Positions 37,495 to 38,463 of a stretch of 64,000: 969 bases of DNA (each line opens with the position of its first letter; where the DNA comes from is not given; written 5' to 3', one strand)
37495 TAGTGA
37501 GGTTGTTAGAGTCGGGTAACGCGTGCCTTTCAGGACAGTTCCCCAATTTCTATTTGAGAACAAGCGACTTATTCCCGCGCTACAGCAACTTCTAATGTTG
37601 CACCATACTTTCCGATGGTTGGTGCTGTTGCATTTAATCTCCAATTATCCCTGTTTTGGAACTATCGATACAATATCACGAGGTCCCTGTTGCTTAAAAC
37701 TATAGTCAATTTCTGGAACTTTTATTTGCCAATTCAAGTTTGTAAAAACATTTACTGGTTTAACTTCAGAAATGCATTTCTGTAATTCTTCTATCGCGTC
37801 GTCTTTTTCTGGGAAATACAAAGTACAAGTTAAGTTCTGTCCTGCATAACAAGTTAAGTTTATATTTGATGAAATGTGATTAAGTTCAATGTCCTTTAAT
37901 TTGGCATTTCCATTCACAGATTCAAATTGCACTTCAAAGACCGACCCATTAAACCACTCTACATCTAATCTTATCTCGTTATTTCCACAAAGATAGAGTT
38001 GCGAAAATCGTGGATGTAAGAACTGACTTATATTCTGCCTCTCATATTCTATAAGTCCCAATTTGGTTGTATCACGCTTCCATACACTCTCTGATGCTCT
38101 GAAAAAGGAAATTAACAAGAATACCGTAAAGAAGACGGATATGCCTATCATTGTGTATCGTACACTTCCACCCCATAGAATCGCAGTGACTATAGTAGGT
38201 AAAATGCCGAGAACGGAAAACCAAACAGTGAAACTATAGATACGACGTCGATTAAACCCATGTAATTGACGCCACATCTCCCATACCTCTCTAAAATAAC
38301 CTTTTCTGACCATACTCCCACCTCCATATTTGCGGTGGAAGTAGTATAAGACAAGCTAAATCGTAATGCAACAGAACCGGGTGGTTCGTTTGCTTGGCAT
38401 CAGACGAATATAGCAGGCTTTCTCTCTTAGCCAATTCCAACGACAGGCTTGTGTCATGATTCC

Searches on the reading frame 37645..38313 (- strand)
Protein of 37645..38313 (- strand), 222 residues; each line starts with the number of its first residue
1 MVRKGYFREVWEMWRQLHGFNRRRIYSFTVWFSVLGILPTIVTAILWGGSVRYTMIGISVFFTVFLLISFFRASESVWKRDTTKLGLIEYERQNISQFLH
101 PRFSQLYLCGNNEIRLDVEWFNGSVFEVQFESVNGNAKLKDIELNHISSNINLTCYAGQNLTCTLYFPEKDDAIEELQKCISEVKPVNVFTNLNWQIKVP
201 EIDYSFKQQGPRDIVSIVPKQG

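Call 32: search_protein_families(library=padloc, proteins=[window:37645-38313:-], max_evalue=0.001)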
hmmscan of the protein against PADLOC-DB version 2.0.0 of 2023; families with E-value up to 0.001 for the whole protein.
window:37645-38313:- (222 aa): 1 family
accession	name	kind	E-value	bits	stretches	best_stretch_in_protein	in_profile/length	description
PDLC01168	CARF_2M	-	0.00099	17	0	20-79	6-64/200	"CARF, 2 TMs"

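Call 33: search_protein_families(library=pfam, proteins=[window:37645-38313:-], max_evalue=0.001)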
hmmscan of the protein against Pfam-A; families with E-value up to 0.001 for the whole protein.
window:37645-38313:- (222 aa): 0 families
